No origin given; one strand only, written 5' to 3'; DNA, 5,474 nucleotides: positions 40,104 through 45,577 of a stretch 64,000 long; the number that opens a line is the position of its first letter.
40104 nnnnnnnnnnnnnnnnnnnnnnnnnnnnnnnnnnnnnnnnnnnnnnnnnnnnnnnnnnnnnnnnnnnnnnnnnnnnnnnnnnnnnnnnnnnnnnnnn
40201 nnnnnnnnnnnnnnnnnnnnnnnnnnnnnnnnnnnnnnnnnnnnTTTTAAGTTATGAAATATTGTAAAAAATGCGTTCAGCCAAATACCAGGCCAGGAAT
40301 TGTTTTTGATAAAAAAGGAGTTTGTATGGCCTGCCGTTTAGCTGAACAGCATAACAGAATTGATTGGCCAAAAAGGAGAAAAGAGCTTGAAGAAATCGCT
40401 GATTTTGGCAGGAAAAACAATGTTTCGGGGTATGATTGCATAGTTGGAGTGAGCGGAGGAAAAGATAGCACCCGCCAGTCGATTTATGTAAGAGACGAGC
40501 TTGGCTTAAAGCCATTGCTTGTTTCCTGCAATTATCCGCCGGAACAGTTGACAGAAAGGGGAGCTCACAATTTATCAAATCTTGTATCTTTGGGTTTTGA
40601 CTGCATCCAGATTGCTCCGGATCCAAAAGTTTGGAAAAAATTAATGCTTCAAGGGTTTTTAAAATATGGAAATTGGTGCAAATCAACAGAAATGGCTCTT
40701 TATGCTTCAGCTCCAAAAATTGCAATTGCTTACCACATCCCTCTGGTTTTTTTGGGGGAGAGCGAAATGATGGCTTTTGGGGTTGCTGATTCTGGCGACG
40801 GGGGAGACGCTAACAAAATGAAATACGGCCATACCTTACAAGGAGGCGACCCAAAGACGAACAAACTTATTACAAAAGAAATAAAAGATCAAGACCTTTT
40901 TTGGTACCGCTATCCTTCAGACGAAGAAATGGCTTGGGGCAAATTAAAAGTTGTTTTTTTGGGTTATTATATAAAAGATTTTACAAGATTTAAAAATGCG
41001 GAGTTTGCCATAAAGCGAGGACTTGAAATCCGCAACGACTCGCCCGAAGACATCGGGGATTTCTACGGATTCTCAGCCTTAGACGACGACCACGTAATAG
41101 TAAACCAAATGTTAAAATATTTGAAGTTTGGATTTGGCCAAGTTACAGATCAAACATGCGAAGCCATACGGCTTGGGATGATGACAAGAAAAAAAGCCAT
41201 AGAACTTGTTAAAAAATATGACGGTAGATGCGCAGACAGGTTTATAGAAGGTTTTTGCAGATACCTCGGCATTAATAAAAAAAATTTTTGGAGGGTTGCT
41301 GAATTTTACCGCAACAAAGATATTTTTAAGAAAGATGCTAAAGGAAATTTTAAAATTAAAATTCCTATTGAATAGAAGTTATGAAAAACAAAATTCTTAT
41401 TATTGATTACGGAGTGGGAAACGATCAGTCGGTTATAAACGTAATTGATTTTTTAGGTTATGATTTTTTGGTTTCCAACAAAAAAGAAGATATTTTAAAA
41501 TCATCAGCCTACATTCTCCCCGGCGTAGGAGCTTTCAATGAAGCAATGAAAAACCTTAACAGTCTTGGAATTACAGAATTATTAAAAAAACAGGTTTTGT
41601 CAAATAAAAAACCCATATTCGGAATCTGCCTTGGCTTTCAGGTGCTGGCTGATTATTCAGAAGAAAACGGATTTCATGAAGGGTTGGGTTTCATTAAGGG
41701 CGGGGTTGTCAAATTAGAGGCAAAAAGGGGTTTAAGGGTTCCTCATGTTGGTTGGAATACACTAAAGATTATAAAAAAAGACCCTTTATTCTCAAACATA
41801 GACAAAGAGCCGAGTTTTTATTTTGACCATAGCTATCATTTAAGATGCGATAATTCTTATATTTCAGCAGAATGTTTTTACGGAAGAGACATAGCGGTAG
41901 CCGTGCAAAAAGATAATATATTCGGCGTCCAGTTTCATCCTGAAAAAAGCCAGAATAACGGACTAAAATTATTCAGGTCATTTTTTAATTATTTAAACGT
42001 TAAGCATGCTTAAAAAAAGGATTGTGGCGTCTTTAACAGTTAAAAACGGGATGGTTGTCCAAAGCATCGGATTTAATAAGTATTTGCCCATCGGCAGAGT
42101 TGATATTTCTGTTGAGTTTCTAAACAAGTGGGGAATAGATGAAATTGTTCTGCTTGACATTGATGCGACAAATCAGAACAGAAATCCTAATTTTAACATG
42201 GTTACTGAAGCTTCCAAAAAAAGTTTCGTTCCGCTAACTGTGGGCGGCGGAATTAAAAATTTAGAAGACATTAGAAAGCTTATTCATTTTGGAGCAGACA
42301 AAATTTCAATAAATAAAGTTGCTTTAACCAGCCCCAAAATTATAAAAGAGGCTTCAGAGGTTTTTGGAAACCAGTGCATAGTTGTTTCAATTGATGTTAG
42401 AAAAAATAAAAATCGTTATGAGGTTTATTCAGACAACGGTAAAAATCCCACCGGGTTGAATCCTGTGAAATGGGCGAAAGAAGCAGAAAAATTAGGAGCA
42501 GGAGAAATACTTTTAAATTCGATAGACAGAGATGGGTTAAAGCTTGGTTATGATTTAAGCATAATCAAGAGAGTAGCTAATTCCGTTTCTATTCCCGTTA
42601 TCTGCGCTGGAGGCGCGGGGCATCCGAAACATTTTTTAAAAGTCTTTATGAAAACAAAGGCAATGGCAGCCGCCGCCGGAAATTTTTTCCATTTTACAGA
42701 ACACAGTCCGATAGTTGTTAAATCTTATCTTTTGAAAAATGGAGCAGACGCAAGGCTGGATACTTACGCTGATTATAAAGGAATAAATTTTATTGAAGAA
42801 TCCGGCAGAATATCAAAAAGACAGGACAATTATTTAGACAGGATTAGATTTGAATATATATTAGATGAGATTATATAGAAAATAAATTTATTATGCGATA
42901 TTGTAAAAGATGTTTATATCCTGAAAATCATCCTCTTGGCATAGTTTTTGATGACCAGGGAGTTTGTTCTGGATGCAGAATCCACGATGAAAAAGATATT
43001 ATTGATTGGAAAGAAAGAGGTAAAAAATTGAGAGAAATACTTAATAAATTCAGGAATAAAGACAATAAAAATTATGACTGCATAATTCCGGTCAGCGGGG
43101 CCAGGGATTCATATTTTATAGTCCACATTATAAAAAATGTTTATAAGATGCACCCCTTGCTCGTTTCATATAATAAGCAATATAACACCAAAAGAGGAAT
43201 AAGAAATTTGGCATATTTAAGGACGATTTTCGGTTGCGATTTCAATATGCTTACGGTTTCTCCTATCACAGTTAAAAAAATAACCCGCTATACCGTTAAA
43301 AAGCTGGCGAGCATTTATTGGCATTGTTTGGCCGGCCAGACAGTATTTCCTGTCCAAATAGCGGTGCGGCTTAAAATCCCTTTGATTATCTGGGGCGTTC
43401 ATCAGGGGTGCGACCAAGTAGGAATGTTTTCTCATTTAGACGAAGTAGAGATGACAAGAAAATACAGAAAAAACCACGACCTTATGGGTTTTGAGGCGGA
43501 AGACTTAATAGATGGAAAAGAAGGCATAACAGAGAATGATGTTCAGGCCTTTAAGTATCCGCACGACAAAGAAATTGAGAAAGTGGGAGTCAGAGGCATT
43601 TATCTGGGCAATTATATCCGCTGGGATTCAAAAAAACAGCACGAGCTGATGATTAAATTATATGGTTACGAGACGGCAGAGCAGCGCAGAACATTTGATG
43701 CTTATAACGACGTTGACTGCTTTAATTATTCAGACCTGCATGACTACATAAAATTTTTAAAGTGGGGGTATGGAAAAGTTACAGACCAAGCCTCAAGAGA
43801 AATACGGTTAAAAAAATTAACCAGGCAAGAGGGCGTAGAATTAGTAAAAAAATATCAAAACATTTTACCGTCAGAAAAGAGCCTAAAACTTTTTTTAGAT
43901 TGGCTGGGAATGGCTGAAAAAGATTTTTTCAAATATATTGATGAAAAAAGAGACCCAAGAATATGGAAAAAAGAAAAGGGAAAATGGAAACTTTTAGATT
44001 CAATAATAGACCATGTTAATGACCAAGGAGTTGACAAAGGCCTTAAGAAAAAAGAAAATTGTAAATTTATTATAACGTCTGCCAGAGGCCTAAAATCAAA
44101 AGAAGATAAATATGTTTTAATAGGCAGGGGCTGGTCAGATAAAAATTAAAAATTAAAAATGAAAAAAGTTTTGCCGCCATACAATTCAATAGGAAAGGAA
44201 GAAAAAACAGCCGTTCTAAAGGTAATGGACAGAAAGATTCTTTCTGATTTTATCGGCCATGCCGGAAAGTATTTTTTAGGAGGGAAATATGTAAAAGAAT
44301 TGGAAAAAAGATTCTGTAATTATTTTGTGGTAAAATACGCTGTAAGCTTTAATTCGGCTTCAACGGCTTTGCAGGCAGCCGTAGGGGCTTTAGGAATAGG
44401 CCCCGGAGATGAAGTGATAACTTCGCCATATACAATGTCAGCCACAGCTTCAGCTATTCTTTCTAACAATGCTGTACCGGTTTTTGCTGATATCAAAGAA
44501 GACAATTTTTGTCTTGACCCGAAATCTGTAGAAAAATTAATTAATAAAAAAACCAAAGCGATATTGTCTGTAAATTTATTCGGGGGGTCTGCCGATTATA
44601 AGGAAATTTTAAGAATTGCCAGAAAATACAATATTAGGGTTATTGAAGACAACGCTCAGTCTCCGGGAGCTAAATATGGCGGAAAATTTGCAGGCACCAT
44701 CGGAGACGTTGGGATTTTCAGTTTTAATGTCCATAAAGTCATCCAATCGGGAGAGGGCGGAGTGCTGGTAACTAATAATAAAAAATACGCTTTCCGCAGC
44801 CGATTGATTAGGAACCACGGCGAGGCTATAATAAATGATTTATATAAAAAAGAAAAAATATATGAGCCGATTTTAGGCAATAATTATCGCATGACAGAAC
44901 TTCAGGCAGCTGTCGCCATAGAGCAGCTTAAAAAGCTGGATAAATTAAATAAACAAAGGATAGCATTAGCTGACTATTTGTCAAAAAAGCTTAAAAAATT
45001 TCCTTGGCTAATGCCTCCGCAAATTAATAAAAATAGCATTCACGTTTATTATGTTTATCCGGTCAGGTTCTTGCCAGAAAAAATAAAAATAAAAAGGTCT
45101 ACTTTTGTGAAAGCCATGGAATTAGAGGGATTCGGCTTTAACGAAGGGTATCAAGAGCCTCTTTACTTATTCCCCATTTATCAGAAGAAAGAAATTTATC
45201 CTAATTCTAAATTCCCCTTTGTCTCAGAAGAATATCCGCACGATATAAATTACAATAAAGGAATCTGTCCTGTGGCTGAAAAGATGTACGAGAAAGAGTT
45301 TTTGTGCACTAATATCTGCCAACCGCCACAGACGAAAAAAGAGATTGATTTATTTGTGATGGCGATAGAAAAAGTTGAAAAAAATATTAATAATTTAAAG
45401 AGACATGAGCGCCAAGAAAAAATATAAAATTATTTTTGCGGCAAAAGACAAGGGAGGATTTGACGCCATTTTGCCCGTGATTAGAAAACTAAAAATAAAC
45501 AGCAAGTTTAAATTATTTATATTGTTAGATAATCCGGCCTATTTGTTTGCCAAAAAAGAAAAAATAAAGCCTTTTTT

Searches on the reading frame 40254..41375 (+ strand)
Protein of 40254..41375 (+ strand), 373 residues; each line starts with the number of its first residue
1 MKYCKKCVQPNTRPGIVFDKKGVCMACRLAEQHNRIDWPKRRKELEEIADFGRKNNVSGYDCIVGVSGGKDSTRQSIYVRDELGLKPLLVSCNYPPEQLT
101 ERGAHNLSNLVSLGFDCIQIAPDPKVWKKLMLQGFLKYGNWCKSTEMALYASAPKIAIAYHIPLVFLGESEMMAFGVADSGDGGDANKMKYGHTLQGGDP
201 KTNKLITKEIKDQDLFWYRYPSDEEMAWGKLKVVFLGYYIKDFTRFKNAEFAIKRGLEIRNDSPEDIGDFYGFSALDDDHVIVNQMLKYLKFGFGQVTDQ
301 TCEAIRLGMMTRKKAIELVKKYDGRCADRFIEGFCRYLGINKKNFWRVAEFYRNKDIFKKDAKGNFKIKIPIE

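Call 8: search_protein_families(library=pfam, proteins=[window:40254-41375:+], max_evalue=0.001)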
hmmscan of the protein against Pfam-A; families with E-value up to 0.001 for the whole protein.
window:40254-41375:+ (373 aa): 0 families

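Call 42: search_protein_families(library=ncbifam, proteins=[window:40254-41375:+], max_evalue=0.00001)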
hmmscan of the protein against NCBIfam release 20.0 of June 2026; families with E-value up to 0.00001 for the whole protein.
window:40254-41375:+ (373 aa): 1 family
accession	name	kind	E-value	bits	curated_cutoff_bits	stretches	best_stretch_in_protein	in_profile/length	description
TIGR03573.1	WbuX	subfamily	5.6e-99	331.8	203.2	1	1-349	1-343/344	N-acetyl sugar amidotransferase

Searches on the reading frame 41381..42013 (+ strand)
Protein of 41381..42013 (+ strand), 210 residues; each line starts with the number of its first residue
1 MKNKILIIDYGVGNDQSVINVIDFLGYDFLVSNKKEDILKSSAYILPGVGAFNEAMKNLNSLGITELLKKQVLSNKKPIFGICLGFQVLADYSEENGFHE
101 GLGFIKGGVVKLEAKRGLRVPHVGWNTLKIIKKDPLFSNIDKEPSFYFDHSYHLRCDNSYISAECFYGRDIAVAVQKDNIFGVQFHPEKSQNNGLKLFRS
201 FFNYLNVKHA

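Call 9: search_protein_families(library=pfam, proteins=[window:41381-42013:+], max_evalue=0.001)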
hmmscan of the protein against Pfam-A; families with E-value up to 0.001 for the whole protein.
window:41381-42013:+ (210 aa): 4 families
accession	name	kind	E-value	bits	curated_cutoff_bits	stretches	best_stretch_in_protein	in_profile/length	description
PF00117.34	GATase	-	7.2e-20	71.9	22.8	1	6-201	1-186/190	Glutamine amidotransferase class-I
PF01174.25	SNO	-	1.2e-07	32.2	27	1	21-201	14-182/188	SNO glutamine amidotransferase family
PF07722.19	Peptidase_C26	-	1.5e-05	25.4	20.5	0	68-89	97-118/219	Peptidase C26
PF07685.20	GATase_3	-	2.2e-05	24.6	27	1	32-110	31-116/196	CobB/CobQ-like glutamine amidotransferase domain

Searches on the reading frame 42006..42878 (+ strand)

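Call 9: search_protein_families(library=pfam, proteins=[window:42006-42878:+], max_evalue=0.001)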
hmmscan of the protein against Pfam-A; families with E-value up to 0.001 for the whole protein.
window:42006-42878:+ (290 aa): 3 families
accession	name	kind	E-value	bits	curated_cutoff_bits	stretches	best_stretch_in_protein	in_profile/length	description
PF00977.27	His_biosynth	-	4.4e-61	206.7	23.6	1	5-232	1-226/228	Histidine biosynthesis protein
PF01207.24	Dus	-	0.00038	20.1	20.4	0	60-120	170-235/311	Dihydrouridine synthase (Dus)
PF03060.21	NMO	-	0.00091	19.1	28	0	183-235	181-232/331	Nitronate monooxygenase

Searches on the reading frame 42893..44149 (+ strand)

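Call 9: search_protein_families(library=pfam, proteins=[window:42893-44149:+], max_evalue=0.001)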
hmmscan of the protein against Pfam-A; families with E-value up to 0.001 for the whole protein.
window:42893-44149:+ (418 aa): 0 families

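Call 42: search_protein_families(library=ncbifam, proteins=[window:42893-44149:+], max_evalue=0.00001)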
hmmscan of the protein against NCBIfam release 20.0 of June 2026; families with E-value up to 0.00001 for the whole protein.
window:42893-44149:+ (418 aa): 1 family
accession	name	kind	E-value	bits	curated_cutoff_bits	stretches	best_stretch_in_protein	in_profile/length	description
TIGR03573.1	WbuX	subfamily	1.9e-102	343.3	203.2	1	1-349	1-343/344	N-acetyl sugar amidotransferase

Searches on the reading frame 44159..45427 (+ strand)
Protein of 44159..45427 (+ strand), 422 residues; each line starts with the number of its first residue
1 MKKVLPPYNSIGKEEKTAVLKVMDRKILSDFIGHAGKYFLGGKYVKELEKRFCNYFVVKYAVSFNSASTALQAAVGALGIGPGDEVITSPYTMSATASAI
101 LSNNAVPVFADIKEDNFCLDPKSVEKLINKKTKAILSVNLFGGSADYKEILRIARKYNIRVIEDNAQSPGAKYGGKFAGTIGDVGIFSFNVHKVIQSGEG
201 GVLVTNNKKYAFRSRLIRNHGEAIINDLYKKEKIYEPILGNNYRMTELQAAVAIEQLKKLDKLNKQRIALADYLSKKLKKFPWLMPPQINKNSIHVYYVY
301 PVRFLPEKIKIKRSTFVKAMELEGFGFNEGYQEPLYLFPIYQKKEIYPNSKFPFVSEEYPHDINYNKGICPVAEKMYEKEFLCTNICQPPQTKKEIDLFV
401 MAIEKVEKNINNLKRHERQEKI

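Call 9: search_protein_families(library=pfam, proteins=[window:44159-45427:+], max_evalue=0.001)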
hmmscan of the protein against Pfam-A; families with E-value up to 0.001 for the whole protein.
window:44159-45427:+ (422 aa): 4 families
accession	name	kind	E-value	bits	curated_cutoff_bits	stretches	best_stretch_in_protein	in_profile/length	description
PF01041.23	DegT_DnrJ_EryC1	-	9e-90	301.9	19.8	1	36-358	18-333/360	DegT/DnrJ/EryC1/StrS aminotransferase family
PF00155.27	Aminotran_1_2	-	1.3e-05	25.1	19.7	1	39-166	36-187/361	Aminotransferase class I and II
PF00266.25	Aminotran_5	-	8.1e-05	22.2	21.5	1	66-170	69-181/371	Aminotransferase class-V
PF01053.26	Cys_Met_Meta_PP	-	0.0001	21.4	27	1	46-167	55-176/381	Cys/Met metabolism PLP-dependent enzyme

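Call 42: search_protein_families(library=ncbifam, proteins=[window:44159-45427:+], max_evalue=0.00001)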
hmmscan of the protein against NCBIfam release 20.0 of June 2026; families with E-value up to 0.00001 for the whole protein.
window:44159-45427:+ (422 aa): 10 families
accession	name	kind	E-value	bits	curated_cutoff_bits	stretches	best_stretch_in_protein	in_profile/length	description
TIGR03588.1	PseC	equivalog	5.6e-68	229.6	423.5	1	37-357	24-350/380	UDP-4-amino-4,6-dideoxy-N-acetyl-beta-L-altrosamine transaminase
TIGR04181.1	NHT_00031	hypoth_equivalog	4.8e-56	190.2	420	1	41-346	28-340/359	LegC family aminotransferase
NF008658.2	PRK11658.1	equivalog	2.7e-52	177.7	631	1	40-326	30-319/379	UDP-4-amino-4-deoxy-L-arabinose aminotransferase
NF008687.0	PRK11706.1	equivalog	1.1e-51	175.8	375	1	37-307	25-299/375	dTDP-4-amino-4,6-dideoxygalactose transaminase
TIGR02379.1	ECA_wecE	subfamily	4.1e-44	150.9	434.85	1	38-320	26-310/376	dTDP-4-amino-4,6-dideoxy-D-glucose transaminase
NF011936.0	PRK15407.1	equivalog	2.5e-42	145.1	423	2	21-221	42-251/440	lipopolysaccharide biosynthesis protein RfbH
TIGR04427.1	PLP_DesI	equivalog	1.5e-36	126.3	650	1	41-297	50-296/390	dTDP-4-dehydro-6-deoxyglucose aminotransferase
NF004975.0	PRK06348.1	equivalog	5.2e-07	29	549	1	46-165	69-202/384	pyridoxal phosphate-dependent aminotransferase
NF005816.0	PRK07682.1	equivalog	8.1e-07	28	620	1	34-165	65-203/390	aminotransferase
NF000586.1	PRK00011.1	subfamily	3.8e-06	25.9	335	1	37-211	52-237/404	serine hydroxymethyltransferase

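Call 50: search_solved_structures(query=window:44159-45427:+, max_evalue=1e-30)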
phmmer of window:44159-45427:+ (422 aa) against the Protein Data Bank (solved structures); distinct sequences matched with E-value up to 1e-30: 35.
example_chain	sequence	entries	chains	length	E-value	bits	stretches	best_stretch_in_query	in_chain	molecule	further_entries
3bn1_A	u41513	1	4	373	9.7e-55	189.3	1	42-341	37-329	Perosamine synthetase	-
3dr7_A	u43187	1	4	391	1.1e-54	189.1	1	42-341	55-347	Putative perosamine synthetase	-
7b0d_A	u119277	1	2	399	1.3e-54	188.9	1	38-314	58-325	Glutamine--scyllo-inositol transaminase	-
3dr4_A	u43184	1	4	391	7.7e-54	186.4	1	42-341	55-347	Putative perosamine synthetase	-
2c7t_A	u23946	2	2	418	3e-53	184.4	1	45-357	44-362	GLUTAMINE-2-DEOXY-SCYLLO-INOSOSE AMINOTRANSFERASE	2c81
5w71_A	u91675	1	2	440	3.6e-53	184.2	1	45-357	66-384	L-glutamine:2-deoxy-scyllo-inosose aminotransferase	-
7b0m_AAA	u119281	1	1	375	6.1e-52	180.1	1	12-272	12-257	Sugar aminotransferase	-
5k8b_A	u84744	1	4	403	9.3e-47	163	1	6-263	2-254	8-amino-3,8-dideoxy-alpha-D-manno-octulosonate transaminase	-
8gyh_B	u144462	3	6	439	2e-44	155.4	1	41-308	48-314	DegT/DnrJ/EryC1/StrS family aminotransferase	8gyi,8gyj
1mdo_A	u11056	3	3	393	9.5e-43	149.8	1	42-329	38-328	ArnB aminotransferase | UDP-4-amino-4-deoxy-L-arabinose--oxoglutarate aminotransferase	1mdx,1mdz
4oca_A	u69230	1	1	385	6.1e-42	147.2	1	42-328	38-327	UDP-4-amino-4-deoxy-L-arabinose--oxoglutarate aminotransferase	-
7kz3_A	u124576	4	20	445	2e-41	145.5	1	38-306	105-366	Aminotransferase class I/II-fold pyridoxal phosphate-dependent enzyme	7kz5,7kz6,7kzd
5w70_A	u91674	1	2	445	4.1e-41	144.5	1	36-307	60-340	L-glutamine:2-deoxy-scyllo-inosose aminotransferase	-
2oga_A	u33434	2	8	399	1e-40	143.2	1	34-353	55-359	Transaminase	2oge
3frk_A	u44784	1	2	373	1.1e-40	143.1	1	37-354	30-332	QdtB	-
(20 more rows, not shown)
